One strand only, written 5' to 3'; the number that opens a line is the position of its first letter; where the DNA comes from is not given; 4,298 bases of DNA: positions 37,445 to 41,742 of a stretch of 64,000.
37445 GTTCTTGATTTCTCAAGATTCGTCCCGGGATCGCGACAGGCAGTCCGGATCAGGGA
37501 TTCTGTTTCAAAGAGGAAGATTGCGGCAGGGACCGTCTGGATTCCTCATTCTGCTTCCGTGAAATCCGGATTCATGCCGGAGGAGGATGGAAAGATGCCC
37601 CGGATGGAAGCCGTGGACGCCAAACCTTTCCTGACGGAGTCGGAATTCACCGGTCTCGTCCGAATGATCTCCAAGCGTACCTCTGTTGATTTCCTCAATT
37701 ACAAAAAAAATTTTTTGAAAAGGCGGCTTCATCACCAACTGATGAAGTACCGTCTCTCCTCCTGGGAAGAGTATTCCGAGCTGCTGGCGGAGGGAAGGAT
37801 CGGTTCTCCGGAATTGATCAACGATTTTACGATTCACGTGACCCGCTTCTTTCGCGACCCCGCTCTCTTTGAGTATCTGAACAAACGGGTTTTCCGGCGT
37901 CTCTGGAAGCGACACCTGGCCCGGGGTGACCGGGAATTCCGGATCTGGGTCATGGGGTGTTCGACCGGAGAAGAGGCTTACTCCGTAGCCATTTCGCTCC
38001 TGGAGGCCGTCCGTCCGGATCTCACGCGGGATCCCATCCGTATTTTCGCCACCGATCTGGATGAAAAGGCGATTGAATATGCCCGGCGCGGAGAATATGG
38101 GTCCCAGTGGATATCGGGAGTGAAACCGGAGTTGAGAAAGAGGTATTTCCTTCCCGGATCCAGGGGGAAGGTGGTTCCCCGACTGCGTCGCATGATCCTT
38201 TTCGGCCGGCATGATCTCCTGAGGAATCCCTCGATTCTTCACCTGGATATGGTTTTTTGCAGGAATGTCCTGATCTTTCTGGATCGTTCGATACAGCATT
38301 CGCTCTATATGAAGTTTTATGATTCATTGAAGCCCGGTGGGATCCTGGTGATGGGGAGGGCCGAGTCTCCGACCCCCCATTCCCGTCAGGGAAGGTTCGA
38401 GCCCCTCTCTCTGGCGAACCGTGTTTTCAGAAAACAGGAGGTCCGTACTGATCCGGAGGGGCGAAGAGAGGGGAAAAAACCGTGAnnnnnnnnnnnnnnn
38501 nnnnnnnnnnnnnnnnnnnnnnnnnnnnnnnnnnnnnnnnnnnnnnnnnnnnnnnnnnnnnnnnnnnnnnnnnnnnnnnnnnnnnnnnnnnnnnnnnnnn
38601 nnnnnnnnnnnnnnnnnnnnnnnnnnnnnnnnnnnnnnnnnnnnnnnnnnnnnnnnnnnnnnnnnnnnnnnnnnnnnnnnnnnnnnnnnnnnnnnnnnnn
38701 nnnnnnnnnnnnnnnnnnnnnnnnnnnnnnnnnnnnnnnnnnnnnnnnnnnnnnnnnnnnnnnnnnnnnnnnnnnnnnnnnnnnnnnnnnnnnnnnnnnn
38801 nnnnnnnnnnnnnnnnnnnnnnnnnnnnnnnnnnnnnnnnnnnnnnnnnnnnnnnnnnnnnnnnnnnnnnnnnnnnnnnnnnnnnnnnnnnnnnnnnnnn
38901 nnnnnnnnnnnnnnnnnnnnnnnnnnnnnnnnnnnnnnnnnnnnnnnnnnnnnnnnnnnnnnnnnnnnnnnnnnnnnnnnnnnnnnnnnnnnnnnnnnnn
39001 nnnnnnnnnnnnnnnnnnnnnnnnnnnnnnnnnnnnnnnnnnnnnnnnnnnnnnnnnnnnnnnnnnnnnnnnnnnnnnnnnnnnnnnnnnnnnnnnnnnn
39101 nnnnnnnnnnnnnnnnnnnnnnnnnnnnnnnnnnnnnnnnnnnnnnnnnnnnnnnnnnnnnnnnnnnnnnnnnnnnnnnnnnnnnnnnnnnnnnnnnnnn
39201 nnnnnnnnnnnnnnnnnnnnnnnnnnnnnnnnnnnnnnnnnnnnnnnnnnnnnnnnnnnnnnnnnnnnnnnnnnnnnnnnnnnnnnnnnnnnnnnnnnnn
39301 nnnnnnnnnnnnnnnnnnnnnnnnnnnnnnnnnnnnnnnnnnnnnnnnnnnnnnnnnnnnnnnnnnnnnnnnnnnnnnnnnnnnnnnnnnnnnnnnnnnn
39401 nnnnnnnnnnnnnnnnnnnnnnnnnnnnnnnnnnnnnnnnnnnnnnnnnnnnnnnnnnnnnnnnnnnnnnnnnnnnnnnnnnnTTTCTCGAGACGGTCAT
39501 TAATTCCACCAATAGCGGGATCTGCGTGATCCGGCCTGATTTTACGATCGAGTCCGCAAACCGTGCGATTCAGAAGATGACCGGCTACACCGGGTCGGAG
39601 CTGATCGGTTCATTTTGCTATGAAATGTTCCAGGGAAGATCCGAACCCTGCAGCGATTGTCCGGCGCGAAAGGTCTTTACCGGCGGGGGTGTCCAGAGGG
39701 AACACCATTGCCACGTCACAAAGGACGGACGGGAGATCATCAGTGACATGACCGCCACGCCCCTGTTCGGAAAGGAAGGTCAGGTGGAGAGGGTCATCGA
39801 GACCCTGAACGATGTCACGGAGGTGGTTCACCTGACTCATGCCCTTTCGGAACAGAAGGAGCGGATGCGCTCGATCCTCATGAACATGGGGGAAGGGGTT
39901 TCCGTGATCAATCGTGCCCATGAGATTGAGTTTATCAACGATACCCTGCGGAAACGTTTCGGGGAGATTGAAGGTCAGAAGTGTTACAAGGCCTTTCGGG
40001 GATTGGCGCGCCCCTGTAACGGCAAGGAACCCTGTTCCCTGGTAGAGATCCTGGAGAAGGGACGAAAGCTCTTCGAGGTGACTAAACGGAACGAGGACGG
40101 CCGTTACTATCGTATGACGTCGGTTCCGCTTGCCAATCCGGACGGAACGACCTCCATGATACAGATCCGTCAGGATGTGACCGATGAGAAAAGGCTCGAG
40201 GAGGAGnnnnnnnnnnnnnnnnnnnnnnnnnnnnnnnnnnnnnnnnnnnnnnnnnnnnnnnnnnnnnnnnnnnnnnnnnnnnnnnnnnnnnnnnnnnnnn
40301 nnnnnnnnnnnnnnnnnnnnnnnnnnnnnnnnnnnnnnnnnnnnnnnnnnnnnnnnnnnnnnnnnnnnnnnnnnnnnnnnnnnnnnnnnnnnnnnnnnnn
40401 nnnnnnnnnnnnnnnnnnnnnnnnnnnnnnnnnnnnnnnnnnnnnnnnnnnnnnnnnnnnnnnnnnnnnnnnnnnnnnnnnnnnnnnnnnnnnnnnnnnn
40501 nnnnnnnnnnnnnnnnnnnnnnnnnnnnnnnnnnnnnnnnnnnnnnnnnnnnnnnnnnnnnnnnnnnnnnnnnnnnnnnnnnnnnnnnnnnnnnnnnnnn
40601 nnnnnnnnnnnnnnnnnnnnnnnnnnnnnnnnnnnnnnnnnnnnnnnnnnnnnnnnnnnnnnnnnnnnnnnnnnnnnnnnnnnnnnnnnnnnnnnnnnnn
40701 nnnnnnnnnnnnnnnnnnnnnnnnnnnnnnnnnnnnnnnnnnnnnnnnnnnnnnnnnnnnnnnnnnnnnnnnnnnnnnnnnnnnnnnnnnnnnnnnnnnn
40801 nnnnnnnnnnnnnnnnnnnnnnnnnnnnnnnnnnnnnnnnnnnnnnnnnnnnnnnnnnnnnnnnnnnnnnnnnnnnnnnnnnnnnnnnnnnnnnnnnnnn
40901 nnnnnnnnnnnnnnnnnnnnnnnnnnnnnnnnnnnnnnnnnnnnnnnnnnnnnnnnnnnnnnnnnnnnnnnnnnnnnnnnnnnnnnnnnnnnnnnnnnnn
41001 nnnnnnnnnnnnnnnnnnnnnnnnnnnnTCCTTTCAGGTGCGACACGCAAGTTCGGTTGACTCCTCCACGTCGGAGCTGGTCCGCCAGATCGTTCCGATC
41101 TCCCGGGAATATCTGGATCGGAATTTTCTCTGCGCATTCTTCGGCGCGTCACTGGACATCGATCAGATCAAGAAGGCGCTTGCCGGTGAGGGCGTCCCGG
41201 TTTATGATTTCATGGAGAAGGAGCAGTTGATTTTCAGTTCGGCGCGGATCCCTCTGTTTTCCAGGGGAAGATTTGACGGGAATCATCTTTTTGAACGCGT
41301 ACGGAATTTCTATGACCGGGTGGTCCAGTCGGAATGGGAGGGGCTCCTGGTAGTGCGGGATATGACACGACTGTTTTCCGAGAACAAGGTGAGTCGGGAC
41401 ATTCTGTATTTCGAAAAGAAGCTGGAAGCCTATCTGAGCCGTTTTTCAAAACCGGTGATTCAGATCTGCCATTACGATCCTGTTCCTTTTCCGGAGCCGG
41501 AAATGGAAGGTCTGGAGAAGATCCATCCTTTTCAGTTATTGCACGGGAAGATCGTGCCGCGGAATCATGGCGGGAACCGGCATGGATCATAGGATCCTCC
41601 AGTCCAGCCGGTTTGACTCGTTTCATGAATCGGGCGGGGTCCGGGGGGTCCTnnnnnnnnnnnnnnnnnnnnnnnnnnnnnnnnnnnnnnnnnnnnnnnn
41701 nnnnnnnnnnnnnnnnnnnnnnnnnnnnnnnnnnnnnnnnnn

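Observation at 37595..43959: Orphan CheR translationally coupled to a giant MEDS-domain histidine kinase, with a sigma-54 activator and a PEP-CTERM protein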

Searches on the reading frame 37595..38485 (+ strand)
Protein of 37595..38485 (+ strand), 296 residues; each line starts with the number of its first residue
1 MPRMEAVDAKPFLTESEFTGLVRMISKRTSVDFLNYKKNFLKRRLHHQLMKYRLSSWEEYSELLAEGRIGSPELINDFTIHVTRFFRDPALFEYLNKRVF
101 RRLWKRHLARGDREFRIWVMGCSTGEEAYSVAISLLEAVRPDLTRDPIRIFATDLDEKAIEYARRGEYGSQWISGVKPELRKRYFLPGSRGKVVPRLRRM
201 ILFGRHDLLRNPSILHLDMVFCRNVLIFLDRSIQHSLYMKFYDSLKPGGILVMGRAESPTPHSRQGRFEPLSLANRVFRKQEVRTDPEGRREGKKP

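Call 7: search_protein_families(library=pfam, proteins=[window:37595-38485:+], max_evalue=0.1)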
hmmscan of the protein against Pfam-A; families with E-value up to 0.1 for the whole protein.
window:37595-38485:+ (296 aa): 5 families
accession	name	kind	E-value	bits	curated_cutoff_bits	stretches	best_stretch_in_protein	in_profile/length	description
PF01739.24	CheR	-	1.6e-47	161.9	27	1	82-260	2-180/195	CheR methyltransferase, SAM binding domain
PF03705.20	CheR_N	-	1.9e-08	34.3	27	1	17-65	2-50/53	CheR methyltransferase, all-alpha domain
PF08242.18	Methyltransf_12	-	0.00099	20.2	30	1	143-251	18-98/98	Methyltransferase domain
PF13649.12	Methyltransf_25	-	0.033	15.3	27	0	216-249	64-97/97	Methyltransferase domain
PF08241.18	Methyltransf_11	-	0.044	14.9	21.2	0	217-253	61-95/95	Methyltransferase domain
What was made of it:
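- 37595..38485 (+): cheR: CheR-family SAM-dependent protein-glutamate methyltransferase, 296 aa. Pfam CheR 161.9 bits and CheR_N 34.3 bits (call 7).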

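Call 8: search_protein_families(library=ncbifam, proteins=[window:37595-38485:+], max_evalue=0.1)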
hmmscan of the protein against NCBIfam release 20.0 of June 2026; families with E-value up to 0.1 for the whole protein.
window:37595-38485:+ (296 aa): 4 families
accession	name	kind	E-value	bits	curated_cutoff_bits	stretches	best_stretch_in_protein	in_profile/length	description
NF007902.0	PRK10611.1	equivalog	2.3e-33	115.7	435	1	12-261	21-268/287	protein-glutamate O-methyltransferase CheR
TIGR00740.1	TIGR00740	equivalog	0.013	15.2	193.3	0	216-254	122-160/239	carboxy-S-adenosyl-L-methionine synthase CmoA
NF011995.0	PRK15451.1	equivalog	0.017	14.6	285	0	210-254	119-163/247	carboxy-S-adenosyl-L-methionine synthase CmoA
NF004851.0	PRK06202.1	equivalog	0.042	13.3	243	1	97-166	45-107/237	hypothetical protein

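Call 60: search_solved_structures(query=window:37595-38482:+, max_evalue=0.001, show_alignments=1)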
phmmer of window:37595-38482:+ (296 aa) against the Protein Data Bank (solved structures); distinct sequences matched with E-value up to 0.001: 6.
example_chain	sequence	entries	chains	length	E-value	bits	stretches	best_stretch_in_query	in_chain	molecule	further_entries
5ftw_A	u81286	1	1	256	1.1e-29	106.8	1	27-258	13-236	CHEMOTAXIS PROTEIN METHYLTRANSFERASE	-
5xly_A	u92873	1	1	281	2.1e-29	105.9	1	22-258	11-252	Chemotaxis protein methyltransferase 1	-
5xlx_A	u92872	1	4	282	2.2e-29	105.9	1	22-258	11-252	Chemotaxis protein methyltransferase 1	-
5y4r_A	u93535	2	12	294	2.4e-29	105.7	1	21-258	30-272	Chemotaxis protein methyltransferase 1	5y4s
1af7_A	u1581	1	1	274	3.6e-27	98.6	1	12-258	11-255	CHEMOTAXIS RECEPTOR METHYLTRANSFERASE CHER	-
1bc5_A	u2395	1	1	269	4e-27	98.4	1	13-258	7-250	CHEMOTAXIS RECEPTOR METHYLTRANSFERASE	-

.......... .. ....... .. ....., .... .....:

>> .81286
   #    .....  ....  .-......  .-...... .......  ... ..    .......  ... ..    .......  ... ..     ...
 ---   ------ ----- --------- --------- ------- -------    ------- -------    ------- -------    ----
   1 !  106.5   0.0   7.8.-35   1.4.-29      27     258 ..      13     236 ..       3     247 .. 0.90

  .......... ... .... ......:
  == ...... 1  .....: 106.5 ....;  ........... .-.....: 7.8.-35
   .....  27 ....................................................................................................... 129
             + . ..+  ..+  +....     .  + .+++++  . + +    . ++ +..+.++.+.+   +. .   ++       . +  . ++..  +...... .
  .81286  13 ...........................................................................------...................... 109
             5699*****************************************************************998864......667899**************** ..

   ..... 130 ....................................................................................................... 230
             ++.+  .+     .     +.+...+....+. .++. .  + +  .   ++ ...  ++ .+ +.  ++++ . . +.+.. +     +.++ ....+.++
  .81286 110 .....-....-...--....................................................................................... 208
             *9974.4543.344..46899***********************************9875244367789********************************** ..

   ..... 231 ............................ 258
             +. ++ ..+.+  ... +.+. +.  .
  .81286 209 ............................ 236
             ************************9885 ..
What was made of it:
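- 37595..38485 (+): SAM and active-site motifs FFRD, CSTGEE and CRNV align to B. subtilis CheR 5FTW (call 60).
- On CheR protein-glutamate O-methyltransferase: FFRD, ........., ATDLD and CRNVLIF align with B. subtilis CheR 5FTW (call 60).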

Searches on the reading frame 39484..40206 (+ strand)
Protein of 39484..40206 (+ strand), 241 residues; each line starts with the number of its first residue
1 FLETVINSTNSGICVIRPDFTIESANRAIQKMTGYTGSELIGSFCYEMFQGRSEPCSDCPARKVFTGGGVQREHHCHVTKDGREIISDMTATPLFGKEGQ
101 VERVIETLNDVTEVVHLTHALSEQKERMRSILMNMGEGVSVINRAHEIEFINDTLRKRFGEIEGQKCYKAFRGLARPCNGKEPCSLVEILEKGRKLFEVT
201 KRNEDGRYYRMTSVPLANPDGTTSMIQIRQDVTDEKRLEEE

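Call 89: search_solved_structures(query=window:39484-40206:+, max_evalue=0.01)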
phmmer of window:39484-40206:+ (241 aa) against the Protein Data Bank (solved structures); distinct sequences matched with E-value up to 0.01: 20.
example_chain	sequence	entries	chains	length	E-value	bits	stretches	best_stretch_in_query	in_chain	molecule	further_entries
7r5n_A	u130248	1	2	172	7.2e-06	29.2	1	2-129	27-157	Sensory box protein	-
4i5s_A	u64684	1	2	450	3.3e-05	27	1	101-160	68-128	Putative histidine kinase CovS; VicK-like protein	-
7yx0_A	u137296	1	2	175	4.1e-05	26.7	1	2-119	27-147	Putative regulatory protein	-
8c05_A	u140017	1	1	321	4.4e-05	26.6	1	2-155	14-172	Sensor domain-containing diguanylate cyclase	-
8q5e_A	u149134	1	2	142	0.00014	25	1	2-128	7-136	Sensory box protein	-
29lw_A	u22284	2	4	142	0.00019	24.5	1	2-128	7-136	Sensory box protein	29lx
9vf7_A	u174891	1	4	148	0.00024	24.2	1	17-132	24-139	histidine kinase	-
8a33_A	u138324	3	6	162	0.0003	23.9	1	2-128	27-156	Sensory box protein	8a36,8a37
3sw1_A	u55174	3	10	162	0.0003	23.9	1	2-128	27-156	Sensory box protein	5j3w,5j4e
6gg9_A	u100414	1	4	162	0.00041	23.4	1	2-128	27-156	Sensory box protein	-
7r4s_A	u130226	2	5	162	0.00078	22.5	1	2-128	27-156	Sensory box protein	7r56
2z6c_A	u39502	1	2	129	0.00078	22.5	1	16-106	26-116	Phototropin-1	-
5luv_A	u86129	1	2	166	0.00079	22.5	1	2-127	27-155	Putative PAS/PAC sensor protein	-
6rhg_A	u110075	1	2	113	0.00083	22.4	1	19-116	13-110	Multi-sensor hybrid histidine kinase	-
6y7u_A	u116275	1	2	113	0.0012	21.9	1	19-116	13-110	Multi-sensor hybrid histidine kinase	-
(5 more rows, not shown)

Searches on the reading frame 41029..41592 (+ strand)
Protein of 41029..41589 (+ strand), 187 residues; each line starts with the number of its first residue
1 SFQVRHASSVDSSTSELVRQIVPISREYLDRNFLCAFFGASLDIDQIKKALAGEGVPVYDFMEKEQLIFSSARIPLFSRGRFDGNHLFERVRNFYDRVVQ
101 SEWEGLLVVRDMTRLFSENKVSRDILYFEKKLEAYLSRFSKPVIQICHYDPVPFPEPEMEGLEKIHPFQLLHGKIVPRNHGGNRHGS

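Call 13: search_protein_families(library=ncbifam, proteins=[window:41050-41592:+], max_evalue=0.001)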
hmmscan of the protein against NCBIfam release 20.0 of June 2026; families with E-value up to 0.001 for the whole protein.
window:41050-41592:+ (180 aa): 0 families

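Call 64: find_homologous_proteins(query=window:41029-41589:+, max_evalue=0.001)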
Query window:41029-41589:+: 43 candidates shared short words with the query, none scored E <= 0.001.
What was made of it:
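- Tried and rejected: A word-index homologue search with the MEDS domain alone returned nothing (call 64).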

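Call 77: predict_structure(alignment_id=A4)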
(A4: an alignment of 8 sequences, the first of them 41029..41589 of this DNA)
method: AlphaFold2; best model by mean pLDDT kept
length: 187 residues; sequences in the alignment: 8
mean_pLDDT: 73.4   pTM: 0.74
mean pLDDT of the five models: 73.4, 44.0, 40.8, 39.4, 35.1
residues with pLDDT >= 90: 2; 70-90: 128; 50-70: 42; < 50: 15
segments of 3 or more residues with pLDDT < 50: 70-74, 181-187
pLDDT, mean of each block of 10 residues (from residue 1): 62 76 86 81 73 71 54 53 79 85 87 64 78 86 84 71 78 79 37
secondary structure, 60 per line:
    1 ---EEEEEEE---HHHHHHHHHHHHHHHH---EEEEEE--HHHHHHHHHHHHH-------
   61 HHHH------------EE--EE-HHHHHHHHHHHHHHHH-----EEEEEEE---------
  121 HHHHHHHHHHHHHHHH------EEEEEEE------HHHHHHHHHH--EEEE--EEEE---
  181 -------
elements in order: E4-10 H14-29 E33-38 H41-53 H61-64 H84-99 E105-111 H121-136 E143-149 H156-165 E168-171 E174-177
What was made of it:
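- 41044..41529 (+): C-terminal MEDS domain (aa 855-1016): inactivated RecA/KaiC-like fold. AF2 pLDDT 73 (call 77).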

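Call 78: search_protein_representatives(protein=window:41029-41589:+)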
Query: 187 residues. Proteins with E-value up to 0.001 (for the whole library): 91; up to 1e-10: 2; up to 1e-30: 1. The best 91 are listed.
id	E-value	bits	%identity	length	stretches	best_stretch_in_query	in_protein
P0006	3.1e-48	180.1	49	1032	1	4-171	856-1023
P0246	3.6e-28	114.7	36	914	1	5-178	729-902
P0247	3.4e-09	52.8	25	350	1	13-176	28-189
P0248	5.0e-08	49.1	22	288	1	6-176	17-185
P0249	7.6e-08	48.5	26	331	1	4-177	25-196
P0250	1.1e-07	47.9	27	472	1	8-171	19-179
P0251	1.7e-07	47.4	24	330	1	10-171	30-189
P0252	2.6e-07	46.7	25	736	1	9-176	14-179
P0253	6.1e-07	45.5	22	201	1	11-175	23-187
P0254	6.6e-07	45.4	27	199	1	5-168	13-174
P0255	9.0e-07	45.0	23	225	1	19-178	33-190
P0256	1.1e-06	44.6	25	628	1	10-180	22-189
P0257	1.5e-06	44.3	26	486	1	17-176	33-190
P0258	1.8e-06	44.0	28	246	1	29-155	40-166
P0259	2.6e-06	43.5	27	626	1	6-177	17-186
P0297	1.7e-04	37.6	30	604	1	43-160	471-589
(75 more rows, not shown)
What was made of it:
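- Tried and rejected: The exhaustive representative search was used instead (call 78).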

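Call 79: search_protein_families(library=pfam, proteins=[P0246, P0297, P0252, P0247], max_evalue=0.001)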
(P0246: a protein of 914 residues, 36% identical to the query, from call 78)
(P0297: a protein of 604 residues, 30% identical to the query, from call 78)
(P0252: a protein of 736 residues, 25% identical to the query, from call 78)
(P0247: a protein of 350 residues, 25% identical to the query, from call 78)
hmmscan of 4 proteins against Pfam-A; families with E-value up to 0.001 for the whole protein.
P0246 (914 aa): 8 families
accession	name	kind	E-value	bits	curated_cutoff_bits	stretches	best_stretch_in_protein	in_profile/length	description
PF02518.31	HATPase_c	-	5.1e-31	107.8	26.4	1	612-721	4-109/111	Histidine kinase-, DNA gyrase B-, and HSP90-like ATPase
PF00512.31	HisKA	-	2e-20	73.1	26.9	1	496-563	1-66/66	His Kinase A (phospho-acceptor) domain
PF14417.12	MEDS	-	1.1e-12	48.5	29.8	1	729-891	1-161/161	MEDS: MEthanogen/methylotroph, DcmR Sensory domain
PF01590.32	GAF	-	5.6e-11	43.5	22.4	1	305-447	2-131/133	GAF domain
PF13492.12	GAF_3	-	2.6e-07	31.5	27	1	305-449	2-127/129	GAF domain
PF12625.12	Arabinose_bd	-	3.2e-05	24.5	27.6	1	42-170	5-133/185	Arabinose-binding domain of AraC transcription regulator, N-term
PF13185.12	GAF_2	-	4.9e-05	24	28.6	1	305-448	4-134/136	GAF domain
PF14501.12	HATPase_c_5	-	0.00025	21.3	22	1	614-709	6-92/102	GHKL domain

P0297 (604 aa): 6 families
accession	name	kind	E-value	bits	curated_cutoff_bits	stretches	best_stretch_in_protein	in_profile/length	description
PF02518.31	HATPase_c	-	3.3e-33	114.9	26.4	1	312-421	2-108/111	Histidine kinase-, DNA gyrase B-, and HSP90-like ATPase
PF00512.31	HisKA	-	3.5e-21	75.4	26.9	1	198-265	2-66/66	His Kinase A (phospho-acceptor) domain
PF14417.12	MEDS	-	3.2e-18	66.5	29.8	1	433-595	2-160/161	MEDS: MEthanogen/methylotroph, DcmR Sensory domain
PF13185.12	GAF_2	-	1.4e-07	32.3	28.6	1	28-169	4-136/136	GAF domain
PF01590.32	GAF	-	3.3e-06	28.1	22.4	1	28-168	2-133/133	GAF domain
PF13492.12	GAF_3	-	2.6e-05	25.1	27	1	28-170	2-129/129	GAF domain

P0252 (736 aa): 12 families
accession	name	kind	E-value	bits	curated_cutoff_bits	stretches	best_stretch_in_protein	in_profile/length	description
PF14417.12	MEDS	-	2.5e-50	170.9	29.8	1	10-170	1-161/161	MEDS: MEthanogen/methylotroph, DcmR Sensory domain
PF00989.32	PAS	-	6e-35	120.1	22.6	2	348-459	2-113/113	PAS fold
PF13426.13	PAS_9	-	2.5e-31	108.5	27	2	359-461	3-103/103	PAS domain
PF08448.16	PAS_4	-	3.9e-25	88.6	23.1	2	353-464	1-110/110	PAS fold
PF02518.31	HATPase_c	-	1.2e-24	87.4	26.4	1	585-704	2-110/111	Histidine kinase-, DNA gyrase B-, and HSP90-like ATPase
PF08447.18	PAS_3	-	2.4e-24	85.8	25.6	2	243-324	1-83/89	PAS fold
PF13188.13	PAS_8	-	1.9e-14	53.4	21.8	2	348-404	2-57/65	PAS domain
PF00512.31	HisKA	-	7.1e-11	42.4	26.9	1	479-541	3-64/66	His Kinase A (phospho-acceptor) domain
PF14598.12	PAS_11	-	1e-07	32.3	25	0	363-448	8-92/109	PAS domain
PF13596.12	PAS_10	-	9.6e-06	26.6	22.1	1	352-460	4-106/106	PAS domain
PF12860.13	PAS_7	-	0.00043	20.8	27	0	359-466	7-114/115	PAS fold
PF24820.1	Diguanyl_cycl_sensor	-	0.00049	20.4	28.1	0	363-418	12-70/109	Diguanylate cyclase-like sensor domain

P0247 (350 aa): 2 families
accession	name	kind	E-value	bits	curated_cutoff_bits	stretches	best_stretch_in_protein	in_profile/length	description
PF14417.12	MEDS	-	1.9e-49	168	29.8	1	21-180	2-161/161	MEDS: MEthanogen/methylotroph, DcmR Sensory domain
PF06745.19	ATPase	-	0.00055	19.8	26.6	0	39-106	39-111/231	KaiC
